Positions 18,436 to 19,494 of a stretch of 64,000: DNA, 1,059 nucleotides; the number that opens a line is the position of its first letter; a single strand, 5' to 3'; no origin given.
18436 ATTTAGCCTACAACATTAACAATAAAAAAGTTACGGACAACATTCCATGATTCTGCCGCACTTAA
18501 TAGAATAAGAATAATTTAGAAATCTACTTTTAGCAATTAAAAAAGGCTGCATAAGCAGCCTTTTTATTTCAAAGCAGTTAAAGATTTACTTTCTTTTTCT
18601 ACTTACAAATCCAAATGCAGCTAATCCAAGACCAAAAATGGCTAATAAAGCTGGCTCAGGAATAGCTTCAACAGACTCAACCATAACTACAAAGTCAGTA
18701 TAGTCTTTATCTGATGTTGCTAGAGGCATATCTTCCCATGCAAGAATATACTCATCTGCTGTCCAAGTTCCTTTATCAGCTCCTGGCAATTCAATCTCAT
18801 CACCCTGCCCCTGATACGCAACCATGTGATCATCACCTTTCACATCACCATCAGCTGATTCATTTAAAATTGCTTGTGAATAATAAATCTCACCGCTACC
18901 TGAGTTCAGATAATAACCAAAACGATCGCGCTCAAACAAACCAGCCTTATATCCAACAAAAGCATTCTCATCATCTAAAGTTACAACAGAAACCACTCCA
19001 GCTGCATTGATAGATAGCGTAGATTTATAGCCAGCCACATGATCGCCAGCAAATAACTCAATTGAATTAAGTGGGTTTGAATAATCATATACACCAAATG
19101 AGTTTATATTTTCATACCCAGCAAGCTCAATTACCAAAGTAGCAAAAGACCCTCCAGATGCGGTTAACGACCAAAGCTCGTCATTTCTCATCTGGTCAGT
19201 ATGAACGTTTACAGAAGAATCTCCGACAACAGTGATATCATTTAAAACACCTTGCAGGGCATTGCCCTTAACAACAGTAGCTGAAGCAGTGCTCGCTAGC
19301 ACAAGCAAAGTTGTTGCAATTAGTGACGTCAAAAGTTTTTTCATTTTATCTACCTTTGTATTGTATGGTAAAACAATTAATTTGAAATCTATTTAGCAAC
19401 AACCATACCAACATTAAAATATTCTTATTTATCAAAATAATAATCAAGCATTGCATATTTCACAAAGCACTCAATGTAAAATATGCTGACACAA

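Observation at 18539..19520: PEP-CTERM cargo gene is a self-contained unit with a candidate sigma-54 promoter and its own strong terminator.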

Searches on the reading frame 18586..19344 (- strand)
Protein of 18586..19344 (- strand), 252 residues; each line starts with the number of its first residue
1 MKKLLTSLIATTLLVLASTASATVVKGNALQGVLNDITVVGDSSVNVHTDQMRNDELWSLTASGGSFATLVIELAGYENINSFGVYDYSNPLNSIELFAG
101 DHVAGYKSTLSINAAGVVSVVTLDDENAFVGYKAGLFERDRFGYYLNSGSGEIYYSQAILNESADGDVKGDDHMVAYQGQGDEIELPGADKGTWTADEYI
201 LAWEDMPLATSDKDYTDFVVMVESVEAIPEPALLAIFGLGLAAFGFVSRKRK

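Call 7: search_protein_families(library=ncbifam, proteins=[window:18586-19344:-], max_evalue=0.00001)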
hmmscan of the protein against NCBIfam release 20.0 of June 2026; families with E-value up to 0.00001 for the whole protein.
window:18586-19344:- (252 aa): 3 families
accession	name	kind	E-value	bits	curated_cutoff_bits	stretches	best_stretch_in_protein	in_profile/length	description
NF038125.1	PEP_CTERM_THxN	subfamily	1e-06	28.5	85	0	218-251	213-246/246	THxN family PEP-CTERM protein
NF041538.1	PEP_EDSA_1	subfamily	2.3e-06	27.5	100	1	225-251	280-307/307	EDSAP-1 family PEP-CTERM protein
NF033554.9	floc_PepA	equivalog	3.2e-06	27.2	80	0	226-252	235-261/261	flocculation-associated PEP-CTERM protein PepA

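Call 10: find_homologous_proteins(query=window:18589-19344:-)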
Query window:18589-19344:- (252 aa): 392 proteins with E <= 0.001 among 2547 candidates; the best 120 are listed.
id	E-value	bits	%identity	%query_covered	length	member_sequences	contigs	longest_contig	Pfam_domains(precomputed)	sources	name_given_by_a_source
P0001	2.1e-159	546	100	100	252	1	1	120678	PF13448.12,PF07589.17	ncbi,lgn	-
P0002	9.5e-108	377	74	100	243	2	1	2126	PF13448.12,PF07589.17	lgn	-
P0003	8.4e-107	374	74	100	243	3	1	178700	PF13448.12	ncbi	-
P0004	3.8e-103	362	68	100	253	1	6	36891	PF13448.12,PF07589.17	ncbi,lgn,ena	-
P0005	2.6e-100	353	68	100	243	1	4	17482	PF13448.12,PF07589.17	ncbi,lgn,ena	-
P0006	2.2e-96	340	65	100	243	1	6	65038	PF13448.12,PF07589.17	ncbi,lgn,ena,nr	ncbi:MAG: DUF4114 domain-containing protein [Gammaproteobacteria bacterium]|nr:MAG: DUF4114 domain-c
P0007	3.0e-95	336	66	100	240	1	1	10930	PF13448.12,PF07589.17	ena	-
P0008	5.1e-90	319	64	100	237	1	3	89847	PF13448.12,PF07589.17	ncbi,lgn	-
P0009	4.2e-89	316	61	100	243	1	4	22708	PF13448.12,PF07589.17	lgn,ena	-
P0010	1.1e-58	216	47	100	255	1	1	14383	-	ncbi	-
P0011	3.3e-56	208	48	99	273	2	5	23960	-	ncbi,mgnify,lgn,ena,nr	ncbi:MAG: DUF4114 domain-containing protein [Gammaproteobacteria bacterium]|mgnify:CR=1 FL=1|nr:MAG:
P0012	1.5e-55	206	44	92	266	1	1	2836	PF07589.17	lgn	-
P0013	9.2e-55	204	48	92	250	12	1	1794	PF13448.12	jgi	-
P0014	1.2e-53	200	48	90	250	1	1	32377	PF13448.12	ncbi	-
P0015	1.6e-53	200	49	88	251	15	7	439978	PF13448.12,PF07589.17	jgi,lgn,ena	jgi:uncharacterized protein DUF4114/PEP-CTERM motif-containing protein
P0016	3.2e-53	199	45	100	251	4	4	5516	PF13448.12,PF07589.17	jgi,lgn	jgi:hypothetical protein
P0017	3.5e-53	198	44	92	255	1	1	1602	PF13448.12,PF07589.17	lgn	-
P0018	3.4e-52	195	44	91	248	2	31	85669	PF13448.12,PF07589.17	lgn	-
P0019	3.5e-52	195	46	92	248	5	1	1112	PF13448.12,PF07589.17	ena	-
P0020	4.4e-52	195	44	100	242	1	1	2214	PF13448.12,PF07589.17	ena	-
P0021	7.3e-52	194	46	100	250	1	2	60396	PF13448.12,PF07589.17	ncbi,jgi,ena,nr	ncbi:MAG TPA: DUF4114 domain-containing protein [Steroidobacteraceae bacterium]|nr:DUF4114 domain-co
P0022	7.9e-52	194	49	100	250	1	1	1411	PF13448.12,PF07589.17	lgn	-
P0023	1.4e-51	193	46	87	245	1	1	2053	PF13448.12,PF07589.17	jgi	jgi:Domain of unknown function (DUF4114)/PEP-CTERM motif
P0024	1.7e-51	193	44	100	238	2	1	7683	PF13448.12,PF07589.17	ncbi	-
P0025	2.7e-51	192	47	90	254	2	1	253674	PF13448.12,PF07589.17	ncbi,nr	ncbi:DUF4114 domain-containing protein [Marinobacter zhanjiangensis]|nr:DUF4114 domain-containing pr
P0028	4.2e-51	192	48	87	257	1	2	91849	PF13448.12,PF07589.17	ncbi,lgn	-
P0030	8.4e-51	191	46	100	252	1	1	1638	PF13448.12,PF07589.17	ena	-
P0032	1.9e-50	189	47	87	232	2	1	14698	PF13448.12,PF07589.17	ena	-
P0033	2.5e-50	189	45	100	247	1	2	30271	PF13448.12,PF07589.17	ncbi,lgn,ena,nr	ncbi:MAG: DUF4114 domain-containing protein [Gammaproteobacteria bacterium]|nr:DUF4114 domain-contai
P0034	3.9e-50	188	49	87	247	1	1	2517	PF13448.12,PF07589.17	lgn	-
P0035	4.9e-50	188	46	100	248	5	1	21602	PF13448.12,PF07589.17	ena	-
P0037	1.1e-49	187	43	100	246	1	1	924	PF13448.12,PF07589.17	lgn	-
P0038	1.4e-49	187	47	92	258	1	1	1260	PF13448.12,PF07589.17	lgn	-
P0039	1.6e-49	186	48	93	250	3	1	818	PF07589.17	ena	-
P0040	2.4e-49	186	44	100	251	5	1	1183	PF13448.12,PF07589.17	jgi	jgi:Domain of unknown function (DUF4114)/PEP-CTERM motif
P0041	2.6e-49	186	45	100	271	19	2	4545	PF13448.12,PF07589.17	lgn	-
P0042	3.1e-49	185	44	100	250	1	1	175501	PF13448.12,PF07589.17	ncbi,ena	-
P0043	3.6e-49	185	42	100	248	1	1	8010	PF13448.12,PF07589.17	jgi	jgi:hypothetical protein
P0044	4.9e-49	185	46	99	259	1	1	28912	PF13448.12,PF07589.17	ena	-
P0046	5.4e-49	185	45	99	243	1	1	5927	PF13448.12,PF07589.17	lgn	-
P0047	7.6e-49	184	45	90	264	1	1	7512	PF13448.12,PF07589.17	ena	-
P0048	9.0e-49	184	43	100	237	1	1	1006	PF13448.12,PF07589.17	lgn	-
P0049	1.0e-48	184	46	94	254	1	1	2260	PF13448.12,PF07589.17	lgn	-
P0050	1.1e-48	184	44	99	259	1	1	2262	PF13448.12,PF07589.17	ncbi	-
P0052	1.4e-48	183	43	94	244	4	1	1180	PF13448.12,PF07589.17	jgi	-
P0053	2.2e-48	183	47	92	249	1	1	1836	PF13448.12,PF07589.17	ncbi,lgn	-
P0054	6.9e-48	181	46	92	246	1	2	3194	PF13448.12,PF07589.17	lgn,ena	-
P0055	8.1e-48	181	46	100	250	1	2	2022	PF13448.12,PF07589.17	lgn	-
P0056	8.4e-48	181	45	92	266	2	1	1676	PF13448.12,PF07589.17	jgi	jgi:hypothetical protein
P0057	8.5e-48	181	44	100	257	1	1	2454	PF13448.12,PF07589.17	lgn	-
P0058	8.9e-48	181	45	100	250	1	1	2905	PF13448.12,PF07589.17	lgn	-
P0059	1.2e-47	180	44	100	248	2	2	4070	PF13448.12,PF07589.17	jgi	-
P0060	1.2e-47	180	47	94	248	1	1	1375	PF13448.12,PF07589.17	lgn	-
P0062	1.4e-47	180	43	92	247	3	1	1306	PF13448.12,PF07589.17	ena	-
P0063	1.5e-47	180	45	100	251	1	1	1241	PF13448.12,PF07589.17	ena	-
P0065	1.9e-47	180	43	83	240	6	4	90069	PF13448.12,PF07589.17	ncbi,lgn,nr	ncbi:MAG: PEP-CTERM sorting domain-containing protein [Polaromonas sp.]|nr:PEP-CTERM sorting domain-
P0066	2.0e-47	180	45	99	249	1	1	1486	PF13448.12,PF07589.17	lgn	-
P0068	2.4e-47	179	46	99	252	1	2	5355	PF13448.12,PF07589.17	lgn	-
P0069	2.6e-47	179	42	100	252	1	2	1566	PF13448.12,PF07589.17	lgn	-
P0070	2.8e-47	179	46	84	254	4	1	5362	PF13448.12,PF07589.17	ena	-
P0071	3.6e-47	179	47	95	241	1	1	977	PF13448.12,PF07589.17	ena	-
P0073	7.7e-47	178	47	88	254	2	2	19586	PF13448.12,PF07589.17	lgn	-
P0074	8.5e-47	178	47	100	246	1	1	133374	PF13448.12,PF07589.17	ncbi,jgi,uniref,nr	ncbi:DUF4114 domain-containing protein [Desulfobulbus rhabdoformis]|jgi:hypothetical protein|uniref:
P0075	1.2e-46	177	45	100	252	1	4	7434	PF13448.12,PF07589.17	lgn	-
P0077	5.1e-46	175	48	93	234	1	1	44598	PF13448.12,PF07589.17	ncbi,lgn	ncbi:MAG: DUF4114 domain-containing protein [Desulfopila sp.]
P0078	5.7e-46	175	43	96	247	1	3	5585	PF13448.12,PF07589.17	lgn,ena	-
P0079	6.2e-46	175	44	100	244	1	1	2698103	PF13448.12,PF07589.17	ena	-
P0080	8.9e-46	174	43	99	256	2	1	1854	PF13448.12,PF07589.17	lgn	-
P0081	9.5e-46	174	44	89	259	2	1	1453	PF13448.12,PF07589.17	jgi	jgi:PEP-CTERM motif/Domain of unknown function (DUF4114)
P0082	1.2e-45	174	43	94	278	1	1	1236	PF07589.17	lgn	-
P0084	1.7e-45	173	45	100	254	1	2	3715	PF13448.12,PF07589.17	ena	-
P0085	2.0e-45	173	41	100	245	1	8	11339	PF13448.12,PF07589.17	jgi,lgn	-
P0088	4.4e-45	172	44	100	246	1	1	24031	PF13448.12,PF07589.17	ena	-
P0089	5.5e-45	172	46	100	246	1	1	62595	PF13448.12,PF07589.17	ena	-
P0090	5.8e-45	172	46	100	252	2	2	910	PF13448.12,PF07589.17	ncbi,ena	-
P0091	6.4e-45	171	43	100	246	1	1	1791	PF13448.12,PF07589.17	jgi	jgi:hypothetical protein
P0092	6.8e-45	171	44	99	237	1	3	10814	PF07589.17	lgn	-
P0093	6.8e-45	171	43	100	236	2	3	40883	PF07589.17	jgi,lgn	jgi:hypothetical protein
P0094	7.0e-45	171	42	92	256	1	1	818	PF07589.17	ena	-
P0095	7.8e-45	171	40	81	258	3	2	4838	PF13448.12,PF07589.17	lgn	-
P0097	1.2e-44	170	45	97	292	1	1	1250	PF07589.17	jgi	-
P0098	1.3e-44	170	42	90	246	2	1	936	PF13448.12,PF07589.17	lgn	-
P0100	1.5e-44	170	43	100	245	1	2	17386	PF13448.12,PF07589.17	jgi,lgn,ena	-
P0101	1.6e-44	170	44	100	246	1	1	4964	PF13448.12,PF07589.17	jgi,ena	-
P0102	1.7e-44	170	43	100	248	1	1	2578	PF13448.12,PF07589.17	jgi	jgi:Domain of unknown function (DUF4114)/PEP-CTERM motif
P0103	1.9e-44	170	43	100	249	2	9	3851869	PF13448.12,PF07589.17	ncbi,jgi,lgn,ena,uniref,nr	ncbi:protein of unknown function DUF1555 [Desulfobulbus propionicus DSM 2032]|uniref:PEP-CTERM prote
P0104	1.9e-44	170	43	100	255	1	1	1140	PF13448.12,PF07589.17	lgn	-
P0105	2.1e-44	170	41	97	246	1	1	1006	PF13448.12,PF07589.17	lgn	-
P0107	2.2e-44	170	40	97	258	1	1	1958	PF13448.12,PF07589.17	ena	-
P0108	2.9e-44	169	44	93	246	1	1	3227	PF13448.12,PF07589.17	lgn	-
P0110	3.3e-44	169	40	89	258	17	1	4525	PF13448.12,PF07589.17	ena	-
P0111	3.4e-44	169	47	93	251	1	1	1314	PF13448.12,PF07589.17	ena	-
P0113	3.6e-44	169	46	92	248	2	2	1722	PF07589.17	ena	-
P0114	4.0e-44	169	45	100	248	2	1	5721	PF13448.12,PF07589.17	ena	-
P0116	4.1e-44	169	42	100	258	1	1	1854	PF07589.17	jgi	jgi:hypothetical protein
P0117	4.1e-44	169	43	88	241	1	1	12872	PF13448.12,PF07589.17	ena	-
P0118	6.0e-44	168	40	91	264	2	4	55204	PF07589.17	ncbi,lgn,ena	-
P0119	6.1e-44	168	46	100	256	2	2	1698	PF13448.12,PF07589.17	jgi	-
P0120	6.1e-44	168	45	100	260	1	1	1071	PF13448.12,PF07589.17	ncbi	-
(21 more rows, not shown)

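Call 12: find_related_loci(query=A1, collection=genome_contigs, flank=6000)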
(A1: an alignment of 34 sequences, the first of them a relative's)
Query A1 (252 aa) in genome_contigs; peptide patterns used: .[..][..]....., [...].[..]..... (x = any residue, [..] = any of these).
585 stretches matched a pattern; 158 encode a relative of the query (tblastn E <= 1e-3); the best 80 are kept; 79 distinct loci.
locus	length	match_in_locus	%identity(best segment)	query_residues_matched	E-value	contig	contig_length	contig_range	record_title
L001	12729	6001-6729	74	1-252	4e-106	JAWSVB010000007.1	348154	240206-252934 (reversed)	MAG: Gammaproteobacteria bacterium isolate PJM12_PHB_gam1 A6P3HBJ1_contig_17, whole genome shotgun sequence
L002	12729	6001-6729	65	1-252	4e-104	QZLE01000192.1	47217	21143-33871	MAG: Gammaproteobacteria bacterium isolate Madre6 k127_887661, whole genome shotgun sequence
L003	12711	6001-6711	64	1-252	4e-99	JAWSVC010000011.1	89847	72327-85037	MAG: Gammaproteobacteria bacterium isolate PJM12_PHB_gam2 A6P3HBJ1_contig_40, whole genome shotgun sequence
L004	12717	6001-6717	46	1-251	2e-60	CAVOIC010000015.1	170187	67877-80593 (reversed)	MAG: uncultured Gammaproteobacteria bacterium isolate MFD10007.bin.2.125 genome assembly, contig: contig_97398, whole ge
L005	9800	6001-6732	46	1-251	3e-60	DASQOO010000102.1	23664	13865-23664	MAG TPA_asm: Steroidobacteraceae bacterium isolate SMAG_U10805 k141_309605, whole genome shotgun sequence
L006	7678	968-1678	44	1-252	9e-59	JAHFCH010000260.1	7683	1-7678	MAG: Fibrobacteres bacterium isolate nzgw217 NODE_8015_length_7684_cov_3.484596, whole genome shotgun sequence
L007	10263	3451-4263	48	3-252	2e-58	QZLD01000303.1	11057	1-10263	MAG: Gammaproteobacteria bacterium isolate Madre5 k127_639344, whole genome shotgun sequence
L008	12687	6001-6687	48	2-231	3e-58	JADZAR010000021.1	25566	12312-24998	MAG: Nitrosomonas sp. isolate SJ634 c_000000101913, whole genome shotgun sequence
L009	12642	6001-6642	48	30-251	4e-57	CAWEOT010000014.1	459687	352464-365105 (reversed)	MAG: uncultured Gammaproteobacteria bacterium isolate MFD02242.bin.1.123 genome assembly, contig: contig_41633, whole ge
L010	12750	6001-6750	45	1-251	4e-57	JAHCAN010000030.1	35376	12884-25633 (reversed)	MAG: Steroidobacteraceae bacterium isolate ACE_PRO68 PRO68_30, whole genome shotgun sequence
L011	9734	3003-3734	44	1-251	6e-57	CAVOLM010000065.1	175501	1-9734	MAG: uncultured Gammaproteobacteria bacterium isolate MFD10007.bin.3.214 genome assembly, contig: contig_88126, whole ge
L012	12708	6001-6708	47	5-252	8e-56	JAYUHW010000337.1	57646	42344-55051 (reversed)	MAG: Fibrobacteria bacterium isolate GFS_8554 GFS_8554_336, whole genome shotgun sequence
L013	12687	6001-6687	48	2-231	1e-55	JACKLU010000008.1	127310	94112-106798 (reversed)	MAG: Burkholderiales bacterium isolate HK-STAS-PROT-100 HK-STAS-PROT-100_8, whole genome shotgun sequence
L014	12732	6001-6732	44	1-251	1e-55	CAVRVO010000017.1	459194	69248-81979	MAG: uncultured Gammaproteobacteria bacterium isolate MFD02242.bin.1.317 genome assembly, contig: contig_43861, whole ge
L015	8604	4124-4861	46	1-251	5e-55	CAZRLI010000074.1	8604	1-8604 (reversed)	MAG TPA_asm: uncultured Steroidobacteraceae bacterium isolate SRP173033_co3_74 genome assembly, contig: NODE_11648_lengt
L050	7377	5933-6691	36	1-252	4e-48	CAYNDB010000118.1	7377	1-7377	MAG TPA_asm: uncultured Nitrospinota bacterium isolate SRP128015_co1_477 genome assembly, contig: NODE_17323_length_7377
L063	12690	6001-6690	41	3-231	1e-45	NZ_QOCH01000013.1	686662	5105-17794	Marinobacter sp. F3R11 F3R11contig_1, whole genome shotgun sequence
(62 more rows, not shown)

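Call 24: find_encoding_contigs(protein=P0001, flank=10000, max_places=4)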
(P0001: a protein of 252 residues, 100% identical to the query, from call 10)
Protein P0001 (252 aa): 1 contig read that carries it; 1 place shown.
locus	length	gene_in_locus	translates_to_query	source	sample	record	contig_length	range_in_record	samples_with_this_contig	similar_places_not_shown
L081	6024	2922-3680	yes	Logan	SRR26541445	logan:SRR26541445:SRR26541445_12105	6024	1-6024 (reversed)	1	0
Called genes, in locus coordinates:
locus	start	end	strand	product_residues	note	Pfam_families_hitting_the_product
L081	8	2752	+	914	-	PF00515:TPR_1 (faint), PF07719:TPR_2 (faint), PF09976:TPR_21 (faint), PF13414:TPR_11 (weak), PF13432:TPR_16 (weak), PF14559:TPR_19, PF23914:TPR_CcmH_CycH (weak), PF12895:ANAPC3 (weak), +25 more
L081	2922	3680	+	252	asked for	PF13448:DUF4114 (weak), PF07589:PEP_exosort_dom (weak)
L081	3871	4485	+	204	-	PF02563:Poly_export, PF10531:SLBB (weak), PF22461:SLBB_2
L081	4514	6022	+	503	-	?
